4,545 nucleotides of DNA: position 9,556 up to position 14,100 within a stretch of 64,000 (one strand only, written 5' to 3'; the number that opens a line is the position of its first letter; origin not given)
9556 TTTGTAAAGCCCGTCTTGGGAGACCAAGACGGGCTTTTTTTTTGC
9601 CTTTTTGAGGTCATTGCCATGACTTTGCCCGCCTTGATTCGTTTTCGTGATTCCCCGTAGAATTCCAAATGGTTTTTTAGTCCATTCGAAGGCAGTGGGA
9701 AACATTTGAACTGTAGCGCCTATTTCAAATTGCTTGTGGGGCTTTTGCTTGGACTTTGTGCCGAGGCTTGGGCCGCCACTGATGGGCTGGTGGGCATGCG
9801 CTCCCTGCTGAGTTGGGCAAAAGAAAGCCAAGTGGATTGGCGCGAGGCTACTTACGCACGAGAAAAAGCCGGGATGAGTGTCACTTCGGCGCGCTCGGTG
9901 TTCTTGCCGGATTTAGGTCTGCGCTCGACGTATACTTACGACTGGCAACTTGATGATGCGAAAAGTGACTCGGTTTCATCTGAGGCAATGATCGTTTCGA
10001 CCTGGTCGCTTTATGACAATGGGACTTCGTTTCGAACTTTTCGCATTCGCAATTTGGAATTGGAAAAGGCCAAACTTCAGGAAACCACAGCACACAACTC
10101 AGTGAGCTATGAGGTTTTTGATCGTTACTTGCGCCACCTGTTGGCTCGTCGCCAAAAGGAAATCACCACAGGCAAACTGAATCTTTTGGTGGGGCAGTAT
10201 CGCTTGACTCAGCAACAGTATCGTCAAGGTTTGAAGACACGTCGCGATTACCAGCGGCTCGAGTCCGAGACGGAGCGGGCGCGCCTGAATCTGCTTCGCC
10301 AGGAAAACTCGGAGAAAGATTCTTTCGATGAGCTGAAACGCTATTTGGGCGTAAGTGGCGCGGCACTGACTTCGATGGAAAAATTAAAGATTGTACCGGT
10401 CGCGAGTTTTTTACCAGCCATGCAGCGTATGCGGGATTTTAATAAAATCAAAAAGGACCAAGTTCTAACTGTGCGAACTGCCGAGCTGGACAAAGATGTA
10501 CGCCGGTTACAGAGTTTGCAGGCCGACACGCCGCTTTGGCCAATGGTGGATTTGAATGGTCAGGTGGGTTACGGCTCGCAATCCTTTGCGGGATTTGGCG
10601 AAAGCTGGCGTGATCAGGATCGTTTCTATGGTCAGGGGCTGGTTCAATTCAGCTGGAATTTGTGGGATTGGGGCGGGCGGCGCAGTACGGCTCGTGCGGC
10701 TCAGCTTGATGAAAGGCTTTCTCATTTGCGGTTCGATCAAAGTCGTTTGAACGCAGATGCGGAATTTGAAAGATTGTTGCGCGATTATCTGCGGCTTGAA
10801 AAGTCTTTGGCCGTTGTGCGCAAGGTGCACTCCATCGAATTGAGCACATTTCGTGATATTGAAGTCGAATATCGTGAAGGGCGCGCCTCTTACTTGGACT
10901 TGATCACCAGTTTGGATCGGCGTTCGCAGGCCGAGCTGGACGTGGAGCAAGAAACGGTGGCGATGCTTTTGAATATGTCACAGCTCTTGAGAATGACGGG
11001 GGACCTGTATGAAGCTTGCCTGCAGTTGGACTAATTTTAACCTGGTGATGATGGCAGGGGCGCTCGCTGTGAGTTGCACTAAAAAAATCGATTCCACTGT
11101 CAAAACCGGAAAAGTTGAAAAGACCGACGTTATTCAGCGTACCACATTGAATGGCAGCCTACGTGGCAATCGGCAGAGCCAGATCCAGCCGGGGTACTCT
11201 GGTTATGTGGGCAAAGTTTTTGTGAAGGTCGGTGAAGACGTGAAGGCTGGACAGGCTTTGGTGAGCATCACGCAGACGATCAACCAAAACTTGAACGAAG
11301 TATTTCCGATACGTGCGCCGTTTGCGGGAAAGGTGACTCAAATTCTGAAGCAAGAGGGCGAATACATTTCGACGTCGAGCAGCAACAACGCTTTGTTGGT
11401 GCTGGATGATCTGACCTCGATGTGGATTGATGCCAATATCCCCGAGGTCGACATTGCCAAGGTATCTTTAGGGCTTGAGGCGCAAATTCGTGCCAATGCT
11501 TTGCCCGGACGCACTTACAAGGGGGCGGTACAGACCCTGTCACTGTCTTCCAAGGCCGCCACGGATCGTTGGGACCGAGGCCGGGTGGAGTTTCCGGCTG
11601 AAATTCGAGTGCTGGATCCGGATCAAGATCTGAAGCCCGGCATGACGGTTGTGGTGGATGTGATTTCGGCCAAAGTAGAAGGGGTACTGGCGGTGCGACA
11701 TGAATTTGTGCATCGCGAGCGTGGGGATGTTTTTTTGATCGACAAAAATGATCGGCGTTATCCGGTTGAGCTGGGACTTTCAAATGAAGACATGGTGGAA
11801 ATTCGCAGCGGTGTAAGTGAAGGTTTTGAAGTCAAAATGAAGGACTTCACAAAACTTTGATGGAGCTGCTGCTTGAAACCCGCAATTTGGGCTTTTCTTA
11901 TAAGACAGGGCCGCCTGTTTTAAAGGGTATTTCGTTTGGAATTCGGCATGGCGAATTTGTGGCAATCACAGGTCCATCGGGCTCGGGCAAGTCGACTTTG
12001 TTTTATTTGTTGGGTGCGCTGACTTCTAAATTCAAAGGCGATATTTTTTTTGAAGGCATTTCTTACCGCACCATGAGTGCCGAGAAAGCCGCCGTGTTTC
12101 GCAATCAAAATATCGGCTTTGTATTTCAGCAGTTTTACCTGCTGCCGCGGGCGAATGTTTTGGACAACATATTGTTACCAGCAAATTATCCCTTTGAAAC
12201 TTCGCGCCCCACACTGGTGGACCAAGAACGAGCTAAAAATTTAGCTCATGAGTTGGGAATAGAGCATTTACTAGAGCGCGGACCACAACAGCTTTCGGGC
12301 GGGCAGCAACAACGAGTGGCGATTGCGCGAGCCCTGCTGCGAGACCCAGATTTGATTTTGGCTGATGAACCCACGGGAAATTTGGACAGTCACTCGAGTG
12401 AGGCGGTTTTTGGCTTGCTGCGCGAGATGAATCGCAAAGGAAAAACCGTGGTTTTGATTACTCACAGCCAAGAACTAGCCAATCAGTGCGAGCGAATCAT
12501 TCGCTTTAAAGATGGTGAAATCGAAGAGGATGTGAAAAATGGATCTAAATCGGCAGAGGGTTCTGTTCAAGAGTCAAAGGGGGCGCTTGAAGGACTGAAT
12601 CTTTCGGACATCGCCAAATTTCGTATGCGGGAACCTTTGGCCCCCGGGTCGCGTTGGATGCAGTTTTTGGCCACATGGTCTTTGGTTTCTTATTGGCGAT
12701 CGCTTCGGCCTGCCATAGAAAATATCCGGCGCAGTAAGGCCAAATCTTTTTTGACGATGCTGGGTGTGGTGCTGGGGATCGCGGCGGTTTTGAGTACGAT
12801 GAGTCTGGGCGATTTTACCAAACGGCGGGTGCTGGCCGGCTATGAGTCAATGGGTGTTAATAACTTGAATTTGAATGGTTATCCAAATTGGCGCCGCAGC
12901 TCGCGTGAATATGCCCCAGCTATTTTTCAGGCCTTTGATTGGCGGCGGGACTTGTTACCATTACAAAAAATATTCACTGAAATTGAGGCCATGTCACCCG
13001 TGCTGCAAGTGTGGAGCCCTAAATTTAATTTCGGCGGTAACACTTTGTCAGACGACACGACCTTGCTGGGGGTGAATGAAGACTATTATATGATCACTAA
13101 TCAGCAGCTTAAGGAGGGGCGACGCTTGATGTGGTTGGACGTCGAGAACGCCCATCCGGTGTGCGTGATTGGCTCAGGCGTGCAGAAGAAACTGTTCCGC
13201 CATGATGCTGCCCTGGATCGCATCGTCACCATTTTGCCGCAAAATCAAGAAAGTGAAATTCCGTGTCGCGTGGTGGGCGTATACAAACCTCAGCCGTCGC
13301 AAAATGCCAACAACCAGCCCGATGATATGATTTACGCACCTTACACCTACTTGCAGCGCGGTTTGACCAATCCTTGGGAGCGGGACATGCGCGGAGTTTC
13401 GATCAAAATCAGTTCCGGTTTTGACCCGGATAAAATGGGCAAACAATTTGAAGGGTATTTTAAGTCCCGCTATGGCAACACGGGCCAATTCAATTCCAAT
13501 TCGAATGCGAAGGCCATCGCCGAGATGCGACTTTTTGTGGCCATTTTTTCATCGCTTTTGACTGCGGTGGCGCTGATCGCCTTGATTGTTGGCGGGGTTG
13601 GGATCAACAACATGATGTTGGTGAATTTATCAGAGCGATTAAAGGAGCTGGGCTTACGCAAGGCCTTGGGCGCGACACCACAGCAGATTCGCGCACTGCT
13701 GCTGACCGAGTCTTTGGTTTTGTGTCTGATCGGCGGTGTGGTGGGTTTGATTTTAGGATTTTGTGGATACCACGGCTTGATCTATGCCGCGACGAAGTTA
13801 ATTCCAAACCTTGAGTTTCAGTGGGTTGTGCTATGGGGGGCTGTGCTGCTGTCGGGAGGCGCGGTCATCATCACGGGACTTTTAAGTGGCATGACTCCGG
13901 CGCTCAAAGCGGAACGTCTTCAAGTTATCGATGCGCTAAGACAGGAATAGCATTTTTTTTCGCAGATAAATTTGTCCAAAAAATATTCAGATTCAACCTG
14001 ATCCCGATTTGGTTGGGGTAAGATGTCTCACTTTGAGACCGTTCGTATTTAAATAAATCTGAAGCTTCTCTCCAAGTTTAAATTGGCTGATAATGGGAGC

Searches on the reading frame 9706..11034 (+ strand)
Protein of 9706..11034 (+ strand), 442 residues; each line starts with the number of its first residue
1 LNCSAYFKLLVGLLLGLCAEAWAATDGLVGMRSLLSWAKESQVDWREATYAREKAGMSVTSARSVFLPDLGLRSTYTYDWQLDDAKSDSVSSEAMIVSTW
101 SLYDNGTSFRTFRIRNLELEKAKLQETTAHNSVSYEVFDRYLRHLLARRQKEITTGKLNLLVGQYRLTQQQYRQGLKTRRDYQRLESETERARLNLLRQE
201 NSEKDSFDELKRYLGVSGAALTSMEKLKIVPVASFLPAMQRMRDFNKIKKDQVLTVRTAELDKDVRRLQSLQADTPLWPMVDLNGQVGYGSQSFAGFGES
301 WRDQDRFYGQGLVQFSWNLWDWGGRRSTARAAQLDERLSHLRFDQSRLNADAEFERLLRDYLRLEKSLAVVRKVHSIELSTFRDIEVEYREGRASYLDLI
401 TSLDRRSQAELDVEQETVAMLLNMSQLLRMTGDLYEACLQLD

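Call 9: search_protein_families(library=pfam, proteins=[window:9706-11034:+], max_evalue=0.001)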
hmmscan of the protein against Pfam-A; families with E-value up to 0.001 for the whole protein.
window:9706-11034:+ (442 aa): 1 family
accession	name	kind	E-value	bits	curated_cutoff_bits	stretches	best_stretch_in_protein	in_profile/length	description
PF02321.23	OEP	-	1.7e-37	129.5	22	2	256-432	15-187/187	Outer membrane efflux protein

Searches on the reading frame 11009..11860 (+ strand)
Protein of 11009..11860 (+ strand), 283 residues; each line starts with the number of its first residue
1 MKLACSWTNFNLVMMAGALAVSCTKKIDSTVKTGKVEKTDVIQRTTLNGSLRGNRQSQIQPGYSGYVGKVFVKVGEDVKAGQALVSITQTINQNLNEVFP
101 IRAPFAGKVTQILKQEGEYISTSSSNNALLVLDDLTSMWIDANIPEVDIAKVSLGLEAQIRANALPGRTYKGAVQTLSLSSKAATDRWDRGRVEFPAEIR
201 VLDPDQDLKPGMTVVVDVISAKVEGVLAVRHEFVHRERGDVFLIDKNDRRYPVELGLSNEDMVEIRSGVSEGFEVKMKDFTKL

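Call 9: search_protein_families(library=pfam, proteins=[window:11009-11860:+], max_evalue=0.001)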
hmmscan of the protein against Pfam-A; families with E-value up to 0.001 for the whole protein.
window:11009-11860:+ (283 aa): 4 families
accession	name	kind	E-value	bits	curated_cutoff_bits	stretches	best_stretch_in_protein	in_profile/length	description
PF16576.10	HlyD_D23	-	3e-21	76.2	30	1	93-214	103-214/214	Barrel-sandwich domain of CusB or HlyD membrane-fusion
PF13437.12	HlyD_3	-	8.9e-13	49.3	22.2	1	101-211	2-106/106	HlyD family secretion protein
PF13533.13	Biotin_lipoyl_2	-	6.1e-07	29.6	29.8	0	58-87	2-31/32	Biotin-lipoyl like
PF00364.28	Biotin_lipoyl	-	3.7e-06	27.1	22.1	1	65-123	15-67/73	Biotin-requiring enzyme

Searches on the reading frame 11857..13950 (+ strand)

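Call 9: search_protein_families(library=pfam, proteins=[window:11857-13950:+], max_evalue=0.001)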
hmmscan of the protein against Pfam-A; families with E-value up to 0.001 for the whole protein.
window:11857-13950:+ (697 aa): 5 families
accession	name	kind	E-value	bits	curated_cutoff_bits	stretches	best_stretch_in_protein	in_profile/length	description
PF00005.33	ABC_tran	-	3.6e-33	115.5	25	1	22-173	1-136/137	ABC transporter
PF12704.14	MacB_PCD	-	2.2e-32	113.5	27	1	297-532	1-205/207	MacB-like periplasmic core domain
PF02687.27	FtsX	-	8.1e-18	65.1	25.5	1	570-685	2-115/120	FtsX-like permease C-terminal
PF13304.12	AAA_21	-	9.5e-09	36.2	27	1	99-207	186-302/304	AAA domain, putative AbiEii toxin, Type IV TA system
PF02463.25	SMC_N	-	1.1e-06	28.7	40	1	32-218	24-212/220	RecF/RecN/SMC N terminal domain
